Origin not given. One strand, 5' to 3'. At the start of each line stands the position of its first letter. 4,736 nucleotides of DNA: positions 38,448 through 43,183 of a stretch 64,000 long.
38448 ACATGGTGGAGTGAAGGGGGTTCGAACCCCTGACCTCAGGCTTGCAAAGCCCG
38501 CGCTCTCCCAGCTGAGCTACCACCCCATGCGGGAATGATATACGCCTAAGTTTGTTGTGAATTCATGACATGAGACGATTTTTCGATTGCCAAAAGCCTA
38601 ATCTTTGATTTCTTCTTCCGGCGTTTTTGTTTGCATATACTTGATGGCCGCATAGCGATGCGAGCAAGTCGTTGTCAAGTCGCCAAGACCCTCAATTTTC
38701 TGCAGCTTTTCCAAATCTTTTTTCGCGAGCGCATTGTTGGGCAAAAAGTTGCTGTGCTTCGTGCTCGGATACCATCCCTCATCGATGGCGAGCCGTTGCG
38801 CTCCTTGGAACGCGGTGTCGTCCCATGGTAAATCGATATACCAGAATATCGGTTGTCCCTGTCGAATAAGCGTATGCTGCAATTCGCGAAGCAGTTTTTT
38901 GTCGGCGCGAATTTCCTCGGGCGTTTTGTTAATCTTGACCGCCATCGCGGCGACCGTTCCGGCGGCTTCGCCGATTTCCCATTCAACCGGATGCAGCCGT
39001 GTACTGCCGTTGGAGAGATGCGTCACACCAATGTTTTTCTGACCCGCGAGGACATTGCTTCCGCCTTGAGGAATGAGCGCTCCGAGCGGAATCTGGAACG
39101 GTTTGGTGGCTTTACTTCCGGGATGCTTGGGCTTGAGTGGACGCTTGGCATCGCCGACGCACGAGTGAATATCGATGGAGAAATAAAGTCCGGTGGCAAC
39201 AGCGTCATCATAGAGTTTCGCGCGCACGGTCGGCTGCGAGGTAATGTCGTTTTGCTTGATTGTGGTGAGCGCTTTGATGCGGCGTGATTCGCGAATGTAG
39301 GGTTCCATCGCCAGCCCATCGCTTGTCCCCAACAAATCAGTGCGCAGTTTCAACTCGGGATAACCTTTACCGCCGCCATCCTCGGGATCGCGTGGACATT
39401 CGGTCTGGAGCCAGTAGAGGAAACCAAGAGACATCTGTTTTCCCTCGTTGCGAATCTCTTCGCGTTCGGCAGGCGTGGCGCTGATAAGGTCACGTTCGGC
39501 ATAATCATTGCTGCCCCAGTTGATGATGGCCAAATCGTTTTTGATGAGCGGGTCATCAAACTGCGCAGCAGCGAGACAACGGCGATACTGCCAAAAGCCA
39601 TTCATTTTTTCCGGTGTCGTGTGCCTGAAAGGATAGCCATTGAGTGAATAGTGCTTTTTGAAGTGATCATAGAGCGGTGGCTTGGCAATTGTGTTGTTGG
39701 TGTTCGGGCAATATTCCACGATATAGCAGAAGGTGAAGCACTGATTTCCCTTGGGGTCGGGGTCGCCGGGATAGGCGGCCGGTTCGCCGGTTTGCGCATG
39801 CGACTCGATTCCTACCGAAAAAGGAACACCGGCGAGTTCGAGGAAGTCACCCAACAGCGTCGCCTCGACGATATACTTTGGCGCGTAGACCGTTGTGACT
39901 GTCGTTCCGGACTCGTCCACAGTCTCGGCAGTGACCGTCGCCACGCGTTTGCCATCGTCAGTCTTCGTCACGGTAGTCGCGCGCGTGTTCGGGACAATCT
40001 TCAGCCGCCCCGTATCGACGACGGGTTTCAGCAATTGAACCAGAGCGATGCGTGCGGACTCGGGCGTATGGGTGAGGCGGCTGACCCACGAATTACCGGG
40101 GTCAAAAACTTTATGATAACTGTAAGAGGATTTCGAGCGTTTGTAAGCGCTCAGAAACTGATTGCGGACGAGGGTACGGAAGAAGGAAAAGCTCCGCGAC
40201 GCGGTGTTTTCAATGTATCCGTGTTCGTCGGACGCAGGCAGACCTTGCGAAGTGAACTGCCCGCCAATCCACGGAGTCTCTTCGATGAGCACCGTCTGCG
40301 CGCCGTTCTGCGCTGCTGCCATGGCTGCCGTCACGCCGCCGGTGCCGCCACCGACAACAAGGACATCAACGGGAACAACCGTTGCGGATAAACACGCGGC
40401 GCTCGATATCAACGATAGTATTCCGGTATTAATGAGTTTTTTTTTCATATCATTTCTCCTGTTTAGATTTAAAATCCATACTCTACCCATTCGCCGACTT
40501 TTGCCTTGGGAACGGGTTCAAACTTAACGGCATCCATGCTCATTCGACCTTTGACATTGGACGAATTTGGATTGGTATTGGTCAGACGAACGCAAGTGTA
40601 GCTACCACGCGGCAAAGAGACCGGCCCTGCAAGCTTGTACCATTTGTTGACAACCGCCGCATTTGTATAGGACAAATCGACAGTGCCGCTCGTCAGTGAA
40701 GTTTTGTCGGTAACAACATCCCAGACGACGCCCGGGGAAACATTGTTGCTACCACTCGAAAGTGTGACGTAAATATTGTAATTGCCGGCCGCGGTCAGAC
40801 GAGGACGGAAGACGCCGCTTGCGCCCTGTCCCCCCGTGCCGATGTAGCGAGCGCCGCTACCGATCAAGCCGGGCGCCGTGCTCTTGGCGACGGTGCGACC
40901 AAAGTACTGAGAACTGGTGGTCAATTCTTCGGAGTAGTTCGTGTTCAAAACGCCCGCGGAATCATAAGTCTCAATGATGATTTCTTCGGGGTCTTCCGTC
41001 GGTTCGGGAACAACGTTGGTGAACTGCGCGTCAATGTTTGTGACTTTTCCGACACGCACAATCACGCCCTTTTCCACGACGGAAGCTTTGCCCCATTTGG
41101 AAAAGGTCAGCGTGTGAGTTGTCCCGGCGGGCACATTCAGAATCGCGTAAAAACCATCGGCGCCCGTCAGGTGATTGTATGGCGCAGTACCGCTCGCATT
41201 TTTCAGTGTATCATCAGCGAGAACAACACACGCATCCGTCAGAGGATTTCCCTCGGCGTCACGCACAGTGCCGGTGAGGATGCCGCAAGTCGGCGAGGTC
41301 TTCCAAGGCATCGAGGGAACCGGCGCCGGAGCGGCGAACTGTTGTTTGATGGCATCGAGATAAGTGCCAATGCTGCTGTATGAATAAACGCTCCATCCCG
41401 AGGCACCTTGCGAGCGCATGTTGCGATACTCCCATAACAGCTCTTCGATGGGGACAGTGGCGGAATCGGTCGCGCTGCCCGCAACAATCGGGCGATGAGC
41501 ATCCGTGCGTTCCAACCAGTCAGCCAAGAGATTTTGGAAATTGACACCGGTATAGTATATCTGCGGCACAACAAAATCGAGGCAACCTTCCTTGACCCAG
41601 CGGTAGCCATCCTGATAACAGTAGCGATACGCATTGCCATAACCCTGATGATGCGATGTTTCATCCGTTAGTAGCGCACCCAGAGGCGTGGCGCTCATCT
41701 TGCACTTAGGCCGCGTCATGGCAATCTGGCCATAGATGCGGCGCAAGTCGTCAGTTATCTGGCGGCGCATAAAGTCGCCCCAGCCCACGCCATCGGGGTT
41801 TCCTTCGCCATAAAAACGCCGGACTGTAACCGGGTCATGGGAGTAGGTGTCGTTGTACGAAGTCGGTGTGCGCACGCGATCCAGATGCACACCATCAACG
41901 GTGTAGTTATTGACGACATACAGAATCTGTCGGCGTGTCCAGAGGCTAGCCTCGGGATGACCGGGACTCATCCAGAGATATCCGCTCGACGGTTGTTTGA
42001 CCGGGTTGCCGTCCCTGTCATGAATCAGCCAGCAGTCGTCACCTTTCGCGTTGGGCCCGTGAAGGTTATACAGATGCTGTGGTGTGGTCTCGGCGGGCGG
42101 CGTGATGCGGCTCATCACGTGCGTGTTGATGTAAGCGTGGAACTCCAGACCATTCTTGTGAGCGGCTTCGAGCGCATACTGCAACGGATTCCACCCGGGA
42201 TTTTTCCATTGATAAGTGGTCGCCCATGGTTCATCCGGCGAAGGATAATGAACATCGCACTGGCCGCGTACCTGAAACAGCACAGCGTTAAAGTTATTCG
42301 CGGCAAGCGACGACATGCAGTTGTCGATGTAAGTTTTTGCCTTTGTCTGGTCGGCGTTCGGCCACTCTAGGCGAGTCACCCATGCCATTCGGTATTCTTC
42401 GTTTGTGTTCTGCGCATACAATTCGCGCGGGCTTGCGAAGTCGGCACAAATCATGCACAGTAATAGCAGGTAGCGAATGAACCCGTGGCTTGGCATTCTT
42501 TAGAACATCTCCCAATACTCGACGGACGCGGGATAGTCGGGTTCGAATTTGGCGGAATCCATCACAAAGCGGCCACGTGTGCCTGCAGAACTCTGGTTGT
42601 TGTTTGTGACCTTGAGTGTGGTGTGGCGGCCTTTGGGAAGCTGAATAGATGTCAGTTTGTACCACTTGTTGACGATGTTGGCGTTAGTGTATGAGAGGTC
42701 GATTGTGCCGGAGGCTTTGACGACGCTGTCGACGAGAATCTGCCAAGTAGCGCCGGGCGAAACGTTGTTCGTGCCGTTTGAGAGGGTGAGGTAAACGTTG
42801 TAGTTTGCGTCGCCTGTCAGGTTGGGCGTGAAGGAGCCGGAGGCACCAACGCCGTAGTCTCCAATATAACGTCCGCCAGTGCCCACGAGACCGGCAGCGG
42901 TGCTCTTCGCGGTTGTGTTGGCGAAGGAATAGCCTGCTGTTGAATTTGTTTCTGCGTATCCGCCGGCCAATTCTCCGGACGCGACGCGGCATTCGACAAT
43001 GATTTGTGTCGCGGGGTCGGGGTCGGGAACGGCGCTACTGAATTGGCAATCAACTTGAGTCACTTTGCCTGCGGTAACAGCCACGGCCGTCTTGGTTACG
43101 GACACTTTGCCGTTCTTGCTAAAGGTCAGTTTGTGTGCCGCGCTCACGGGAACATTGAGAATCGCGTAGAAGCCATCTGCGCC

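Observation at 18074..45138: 27-kb co-directional surface-glycan locus: CAP protein, two GHL10-CBM proteins, FAD oxidoreductase, pseudopilin, membrane-anchored double TIM-barrel, giant protein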

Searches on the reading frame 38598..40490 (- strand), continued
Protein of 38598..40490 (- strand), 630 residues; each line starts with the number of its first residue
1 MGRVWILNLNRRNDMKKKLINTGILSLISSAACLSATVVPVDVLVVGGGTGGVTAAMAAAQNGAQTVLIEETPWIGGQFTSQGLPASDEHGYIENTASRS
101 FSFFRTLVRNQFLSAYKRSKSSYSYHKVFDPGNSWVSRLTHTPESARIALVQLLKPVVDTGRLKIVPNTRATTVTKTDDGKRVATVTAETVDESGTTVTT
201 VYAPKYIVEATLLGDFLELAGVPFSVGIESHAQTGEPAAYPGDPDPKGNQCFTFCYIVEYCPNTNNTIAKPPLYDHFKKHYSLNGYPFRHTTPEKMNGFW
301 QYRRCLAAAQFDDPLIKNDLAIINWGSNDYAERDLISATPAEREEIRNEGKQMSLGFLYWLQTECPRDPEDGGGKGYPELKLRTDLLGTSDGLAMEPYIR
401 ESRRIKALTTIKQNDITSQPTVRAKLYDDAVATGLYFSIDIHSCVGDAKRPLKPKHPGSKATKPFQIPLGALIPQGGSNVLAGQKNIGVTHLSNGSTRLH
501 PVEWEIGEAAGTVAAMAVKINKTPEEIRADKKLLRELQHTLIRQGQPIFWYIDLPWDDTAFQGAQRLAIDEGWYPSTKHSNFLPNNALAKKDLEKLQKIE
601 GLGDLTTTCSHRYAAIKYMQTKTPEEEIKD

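Call 16: find_encoding_contigs(protein=P0010, flank=10000, max_places=2)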
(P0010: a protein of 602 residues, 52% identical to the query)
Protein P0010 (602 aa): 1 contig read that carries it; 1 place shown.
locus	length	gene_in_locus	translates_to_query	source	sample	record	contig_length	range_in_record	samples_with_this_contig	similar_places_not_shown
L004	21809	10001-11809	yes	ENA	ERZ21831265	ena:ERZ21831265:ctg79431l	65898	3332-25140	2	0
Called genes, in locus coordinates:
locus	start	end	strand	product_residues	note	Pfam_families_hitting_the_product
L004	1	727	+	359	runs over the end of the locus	PF01208:URO-D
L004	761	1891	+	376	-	PF01208:URO-D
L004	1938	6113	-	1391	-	PF12768:Rax2 (faint)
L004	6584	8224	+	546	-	PF13385:Laminin_G_3, PF24619:Ig_SibA (weak)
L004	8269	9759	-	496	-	PF00370:FGGY_N, PF02782:FGGY_C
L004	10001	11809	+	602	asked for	PF00890:FAD_binding_2 (faint), PF12831:FAD_oxidored, PF13450:NAD_binding_8 (weak)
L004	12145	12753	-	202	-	PF02627:CMD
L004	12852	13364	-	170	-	PF00586:AIRS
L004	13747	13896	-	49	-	-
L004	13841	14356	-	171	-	PF03841:SelA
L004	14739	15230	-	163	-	PF03841:SelA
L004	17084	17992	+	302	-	PF03144:GTP_EFTU_D2 (weak), PF25461:Beta-barrel_SelB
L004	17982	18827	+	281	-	PF09107:WHD_3rd_SelB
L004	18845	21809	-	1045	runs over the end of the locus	PF00082:Peptidase_S8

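Call 17: find_encoding_contigs(protein=P0012, flank=10000, max_places=2)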
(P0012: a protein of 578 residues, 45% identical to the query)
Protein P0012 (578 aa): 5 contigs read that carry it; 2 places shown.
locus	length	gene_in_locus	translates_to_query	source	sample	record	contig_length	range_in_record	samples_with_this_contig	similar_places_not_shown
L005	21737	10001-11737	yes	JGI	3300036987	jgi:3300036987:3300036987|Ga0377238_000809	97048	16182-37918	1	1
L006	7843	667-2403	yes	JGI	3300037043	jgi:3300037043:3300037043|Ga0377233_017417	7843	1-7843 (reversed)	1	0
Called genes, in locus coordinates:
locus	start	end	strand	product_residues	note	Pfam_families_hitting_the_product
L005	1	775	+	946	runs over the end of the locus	PF01074:Glyco_hydro_38N, PF09261:Alpha-mann_mid, PF07748:Glyco_hydro_38C, PF17677:Glyco_hydro38C2 (weak)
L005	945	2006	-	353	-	PF00150:Cellulase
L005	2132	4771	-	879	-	PF04851:ResIII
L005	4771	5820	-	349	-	PF13310:Virulence_RhuM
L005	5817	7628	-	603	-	PF01555:N6_N4_Mtase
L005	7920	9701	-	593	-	PF00474:SSF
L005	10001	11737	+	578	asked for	PF00890:FAD_binding_2 (faint), PF12831:FAD_oxidored, PF13450:NAD_binding_8 (weak)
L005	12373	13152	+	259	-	PF00977:His_biosynth, PF01180:DHO_dh (faint)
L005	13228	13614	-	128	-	PF00177:Ribosomal_S7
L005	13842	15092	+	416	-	PF13472:Lipase_GDSL_2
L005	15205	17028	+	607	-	PF00890:FAD_binding_2, PF02910:Succ_DH_flav_C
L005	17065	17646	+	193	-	PF18306:LDcluster4, PF03641:Lysine_decarbox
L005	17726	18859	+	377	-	PF13439:Glyco_transf_4, PF13579:Glyco_trans_4_4 (faint), PF20706:GT4-conflict, PF00534:Glycos_transf_1, PF13692:Glyco_trans_1_4, PF13524:Glyco_trans_1_2 (weak)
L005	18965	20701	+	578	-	PF01590:GAF, PF13185:GAF_2, PF13492:GAF_3, PF01590:GAF, PF13185:GAF_2, PF13492:GAF_3, PF00512:HisKA, PF02518:HATPase_c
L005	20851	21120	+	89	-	PF01649:Ribosomal_S20p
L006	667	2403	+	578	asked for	PF00890:FAD_binding_2 (faint), PF12831:FAD_oxidored, PF13450:NAD_binding_8 (weak)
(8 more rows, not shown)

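Call 26: search_solved_structures(query=window:38598-40448:-, max_evalue=0.01)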
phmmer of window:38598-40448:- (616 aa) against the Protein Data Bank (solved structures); distinct sequences matched with E-value up to 0.01: 53.
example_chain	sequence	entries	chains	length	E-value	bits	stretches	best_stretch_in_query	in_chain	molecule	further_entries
2qae_A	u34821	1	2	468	2.3e-05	26.1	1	26-69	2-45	Dihydrolipoyl dehydrogenase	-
1p2h_A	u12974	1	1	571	4.2e-05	25.2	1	17-65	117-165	flavocytochrome c3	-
1p2e_A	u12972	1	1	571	4.3e-05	25.2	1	17-65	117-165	flavocytochrome c3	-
1jrx_A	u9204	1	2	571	4.3e-05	25.2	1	17-65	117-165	FLAVOCYTOCHROME C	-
1kss_A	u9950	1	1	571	4.3e-05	25.2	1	17-65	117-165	flavocytochrome c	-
1ksu_A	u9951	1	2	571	4.3e-05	25.2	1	17-65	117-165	flavocytochrome c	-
1e39_A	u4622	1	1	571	4.3e-05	25.2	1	17-65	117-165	FUMARATE REDUCTASE FLAVOPROTEIN SUBUNIT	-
1lj1_A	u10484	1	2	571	4.3e-05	25.2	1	17-65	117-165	flavocytochrome c3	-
2b7s_A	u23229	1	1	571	4.3e-05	25.2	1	17-65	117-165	Fumarate reductase flavoprotein subunit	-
1qjd_A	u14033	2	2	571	4.3e-05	25.2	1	17-65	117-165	FLAVOCYTOCHROME C3 | Fumarate reductase flavoprotein subunit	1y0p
1jry_A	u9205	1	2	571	4.3e-05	25.2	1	17-65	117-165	FLAVOCYTOCHROME C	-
1m64_A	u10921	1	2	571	4.3e-05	25.2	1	17-65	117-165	flavocytochrome c3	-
2b7r_A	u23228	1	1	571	4.3e-05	25.2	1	17-65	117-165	Fumarate reductase flavoprotein subunit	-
1jrz_A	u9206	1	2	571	4.3e-05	25.2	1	17-65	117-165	FLAVOCYTOCHROME C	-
1q9i_A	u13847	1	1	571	4.5e-05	25.1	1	17-65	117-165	flavocytochrome c3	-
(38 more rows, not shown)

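Call 53: predict_structure(alignment_id=A2)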
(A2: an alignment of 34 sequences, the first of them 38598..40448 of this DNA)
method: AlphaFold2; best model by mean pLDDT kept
length: 616 residues; sequences in the alignment: 34
mean_pLDDT: 91.8   pTM: 0.92
mean pLDDT of the five models: 91.8, 91.7, 90.8, 89.5, 88.9
residues with pLDDT >= 90: 513; 70-90: 67; 50-70: 12; < 50: 24
segments of 3 or more residues with pLDDT < 50: 1-20, 614-616
pLDDT, mean of each block of 10 residues (from residue 1): 38 41 90 96 98 97 93 79 95 95 89 84 91 96 98 97 95 96 96 97 96 94 92 95 96 98 96 91 91 94 94 95 95 98 99 94 98 95 94 97 91 96 88 86 78 98 92 94 88 98 98 98 97 96 97 95 93 97 96 98 88 45
secondary structure, 60 per line:
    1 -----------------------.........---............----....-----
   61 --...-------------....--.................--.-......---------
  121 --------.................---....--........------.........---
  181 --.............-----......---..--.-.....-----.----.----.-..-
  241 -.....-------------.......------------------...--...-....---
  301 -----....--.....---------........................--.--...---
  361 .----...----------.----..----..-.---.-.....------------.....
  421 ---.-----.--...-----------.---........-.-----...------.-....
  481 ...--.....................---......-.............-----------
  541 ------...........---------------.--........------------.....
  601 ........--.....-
elements in order: E24-32 H36-47 E52-55 H79-82 H85-101 H106-111 H129-145 E149-152 E155-162 E169-177 E183-195 H201-206 H217-220 E242-246 H260-266 E290-292 E306-309 H326-349 E366-368 H399-403 E416-420 E451-454 H455-458 E466-468 H477-483 H486-506 H510-515 H517-529 H547-557 H576-583 H597-608 H611-615

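Call 56: fold_search(model_id=the predicted structure, library=pdb)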
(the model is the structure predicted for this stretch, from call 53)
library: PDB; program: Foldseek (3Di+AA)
matches with E <= 10: 1935; with E <= 0.001: 1227
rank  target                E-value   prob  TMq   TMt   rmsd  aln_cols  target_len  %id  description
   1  1kss                  5.1e-10  1.00  0.24  0.26  17.7       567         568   14  Crystal Structure of His505Ala Mutant Flavocytochrome c3 from Shewanella frigidimarina (released 2002-08-14)
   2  2b7r                  6.0e-10  1.00  0.27  0.29  17.9       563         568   16  Structure of E378D mutant flavocytochrome c3 (released 2006-05-23)
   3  9fzl_2M               1.7e-09  1.00  0.27  0.27  23.0       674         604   13  Perkinsus marinus respiratory supercomplex CII2CIII2CIV2 in an intermediate state (released 2025-07-23)
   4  1d4c_B                2.0e-09  1.00  0.25  0.27  16.7       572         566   13  CRYSTAL STRUCTURE OF THE UNCOMPLEXED FORM OF THE FLAVOCYTOCHROME C FUMARATE REDUCTASE OF SHEWANELLA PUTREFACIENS STRAI (released 1999-12-01)
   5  9kps_A                2.1e-09  1.00  0.24  0.25  23.4       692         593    9  Cryo-EM structure of Saccharomyces cerevisiae Mitochondrial Respiratory Complex II (released 2025-09-03)
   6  3oz2                  2.3e-09  1.00  0.27  0.39  17.6       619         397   12  Crystal structure of a geranylgeranyl bacteriochlorophyll reductase-like (Ta0516) from Thermoplasma acidophilum at 1.60  (released 2010-10-27)
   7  1e39                  2.8e-09  1.00  0.23  0.24  17.3       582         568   13  Flavocytochrome C3 from Shewanella frigidimarina histidine 365 mutated to alanine (released 2000-09-18)
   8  9kq3_A                3.3e-09  1.00  0.26  0.26  22.2       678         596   10  Cryo-EM structure of Saccharomyces cerevisiae Mitochondrial Respiratory Complex II in pydiflumetofen-bound state (released 2025-09-03)
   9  1m64_A                4.1e-09  1.00  0.27  0.29  18.3       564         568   15  Crystal structure of Q363F mutant flavocytochrome c3 (released 2002-11-06)
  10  1q9i                  4.6e-09  1.00  0.20  0.21  12.3       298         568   18  The A251C:S430C double mutant of flavocytochrome c3 from Shewanella frigidimarina (released 2004-05-04)
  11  8fhj_A                4.6e-09  1.00  0.29  0.33  11.3       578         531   13  Crystal structure of a FAD monooxygenease from Methylocystis sp. Strain SB2 (released 2023-05-03)
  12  2b7s                  5.4e-09  1.00  0.26  0.28  17.6       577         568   15  R381K mutant of flavocytochrome c3 (released 2006-05-23)
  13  8zop                  5.7e-09  1.00  0.30  0.41  13.5       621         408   10  Structure of FasV in complex with FAD (released 2025-04-02)
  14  1lj1_A                6.4e-09  1.00  0.27  0.29  18.1       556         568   14  Crystal structure of Q363F/R402A mutant flavocytochrome c3 (released 2002-11-06)
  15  1qjd                  6.4e-09  1.00  0.24  0.25  18.5       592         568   14  Flavocytochrome C3 from Shewanella frigidimarina (released 1999-11-21)
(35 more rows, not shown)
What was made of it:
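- On PF12831 FAD_oxidored: The confident model is a two-domain flavoprotein (calls 53, 56).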

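Call 88: search_protein_families(library=ncbifam, proteins=[window:38598-40448:-], max_evalue=0.001)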
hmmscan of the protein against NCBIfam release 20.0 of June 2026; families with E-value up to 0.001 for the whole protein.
window:38598-40448:- (616 aa): 39 families (the best 25 are shown)
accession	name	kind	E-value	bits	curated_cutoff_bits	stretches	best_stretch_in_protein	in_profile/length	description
TIGR01372.1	soxA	subfamily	7.6e-08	30.6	1164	1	24-68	166-210/996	sarcosine oxidase subunit alpha family protein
NF009478.0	PRK12844.1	equivalog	2.5e-07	29.4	789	1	23-66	5-48/559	3-ketosteroid-delta-1-dehydrogenase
NF009477.0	PRK12843.1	equivalog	3.1e-07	29.2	758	1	27-64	17-54/578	FAD-dependent oxidoreductase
NF005882.1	PRK07843.1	equivalog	8.7e-07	27.7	788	1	27-66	2-41/547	3-oxosteroid 1-dehydrogenase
TIGR01350.1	lipoamide_DH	equivalog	1.1e-06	27.6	408.8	1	27-66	2-40/461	dihydrolipoyl dehydrogenase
NF041087.1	bile_acid_BaiCD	equivalog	1.2e-06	26.9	825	1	20-70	374-424/642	bile acid Fe-S flavoenzyme BaiCD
NF009473.0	PRK12835.1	subfamily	1.4e-06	27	837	1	27-64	12-49/585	FAD-binding protein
NF041778.1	hetero_SS_HdrA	equivalog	2e-06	25.9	1400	1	25-75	139-191/771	ferredoxin:CoB-CoM heterodisulfide reductase subunit HdrA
TIGR03997.1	mycofact_OYE_2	equivalog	3.6e-06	25.7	793.15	1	18-66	371-419/645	mycofactocin system FadH/OYE family oxidoreductase 2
TIGR03467.1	HpnE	equivalog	4.2e-06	26.3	283.05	1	29-72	1-44/430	hydroxysqualene dehydroxylase HpnE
NF009476.0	PRK12839.1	equivalog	4.5e-06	25.1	940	1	24-68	6-50/572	FAD-dependent oxidoreductase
NF003585.0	PRK05249.1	equivalog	4.7e-06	25.5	465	1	27-69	7-49/464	Si-specific NAD(P)(+) transhydrogenase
NF004789.0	PRK06134.1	subfamily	5.5e-06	25.2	747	1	26-66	12-52/581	FAD-dependent oxidoreductase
NF006130.0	PRK08274.1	equivalog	5.6e-06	25.4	369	1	27-63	6-44/467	FAD-dependent tricarballylate dehydrogenase TcuA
NF005064.0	PRK06481.1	equivalog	1.2e-05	24.2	542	1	27-74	62-111/506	flavocytochrome c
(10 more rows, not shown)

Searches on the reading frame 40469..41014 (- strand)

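Call 60: search_protein_families(library=pfam, proteins=[window:40469-41014:-], max_evalue=5)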
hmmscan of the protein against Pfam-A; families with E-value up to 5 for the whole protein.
window:40469-41014:- (181 aa): 3 families
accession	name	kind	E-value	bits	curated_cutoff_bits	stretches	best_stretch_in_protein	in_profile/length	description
PF25275.1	Golvesin_C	-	7.7e-06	26.4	31.6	1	43-166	19-131/132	Golvesin C-terminal domain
PF22228.1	CofB_beta-rpt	-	0.00027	21.3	27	1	66-109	8-54/73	CofB beta-repeat domain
PF23327.1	Chromo_MORC2_6th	-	0.095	12.9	27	1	163-179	36-52/63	ATPase MORC2, chromo domain-like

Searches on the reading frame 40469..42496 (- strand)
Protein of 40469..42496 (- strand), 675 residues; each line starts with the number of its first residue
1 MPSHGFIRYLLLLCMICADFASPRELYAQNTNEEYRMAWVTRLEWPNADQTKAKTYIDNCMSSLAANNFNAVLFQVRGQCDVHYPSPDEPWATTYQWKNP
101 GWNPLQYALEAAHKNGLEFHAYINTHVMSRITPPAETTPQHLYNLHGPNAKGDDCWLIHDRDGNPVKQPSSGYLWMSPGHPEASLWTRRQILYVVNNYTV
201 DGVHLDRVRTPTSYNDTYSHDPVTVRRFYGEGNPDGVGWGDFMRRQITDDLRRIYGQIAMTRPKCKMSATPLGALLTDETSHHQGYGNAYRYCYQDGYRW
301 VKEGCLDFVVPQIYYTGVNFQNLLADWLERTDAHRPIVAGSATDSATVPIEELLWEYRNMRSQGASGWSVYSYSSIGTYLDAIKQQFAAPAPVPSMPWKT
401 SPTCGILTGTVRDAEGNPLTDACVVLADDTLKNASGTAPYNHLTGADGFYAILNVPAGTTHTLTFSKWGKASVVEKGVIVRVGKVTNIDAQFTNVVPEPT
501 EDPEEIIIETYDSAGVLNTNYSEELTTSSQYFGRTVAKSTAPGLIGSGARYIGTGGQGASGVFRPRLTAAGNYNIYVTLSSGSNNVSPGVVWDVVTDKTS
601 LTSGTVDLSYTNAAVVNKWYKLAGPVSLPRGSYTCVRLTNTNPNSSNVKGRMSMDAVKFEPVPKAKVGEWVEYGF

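Call 5: search_protein_families(library=pfam, proteins=[window:40469-42496:-], max_evalue=0.01)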
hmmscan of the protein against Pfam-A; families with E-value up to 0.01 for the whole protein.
window:40469-42496:- (675 aa): 5 families
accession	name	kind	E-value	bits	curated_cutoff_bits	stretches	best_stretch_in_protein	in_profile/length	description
PF02638.21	GHL10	-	1.2e-30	107.2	27.9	1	38-321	8-268/311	Glycosyl hydrolase-like 10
PF13620.12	CarboxypepD_reg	-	1.1e-11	45.3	32.3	1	407-491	2-80/82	Carboxypeptidase regulatory-like domain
PF25275.1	Golvesin_C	-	0.00022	21.7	31.6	1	537-660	19-131/132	Golvesin C-terminal domain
PF22228.1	CofB_beta-rpt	-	0.0017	18.8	27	1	561-602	9-53/73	CofB beta-repeat domain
PF13715.12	CarbopepD_reg_2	-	0.0034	17.8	32.2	1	407-476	1-61/88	CarboxypepD_reg-like domain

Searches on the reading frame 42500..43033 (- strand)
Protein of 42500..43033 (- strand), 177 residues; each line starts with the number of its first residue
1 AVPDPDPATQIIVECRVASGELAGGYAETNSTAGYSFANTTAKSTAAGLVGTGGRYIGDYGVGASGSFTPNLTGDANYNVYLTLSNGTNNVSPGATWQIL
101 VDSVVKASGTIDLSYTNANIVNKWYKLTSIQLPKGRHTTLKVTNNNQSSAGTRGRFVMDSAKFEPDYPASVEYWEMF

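Call 60: search_protein_families(library=pfam, proteins=[window:42500-43033:-], max_evalue=5)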
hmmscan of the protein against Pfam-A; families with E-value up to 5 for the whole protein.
window:42500-43033:- (177 aa): 2 families
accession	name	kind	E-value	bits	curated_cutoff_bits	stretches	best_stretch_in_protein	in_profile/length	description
PF25275.1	Golvesin_C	-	0.0018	18.8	31.6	1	41-149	18-120/132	Golvesin C-terminal domain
PF22228.1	CofB_beta-rpt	-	0.074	13.5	27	1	69-99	12-43/73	CofB beta-repeat domain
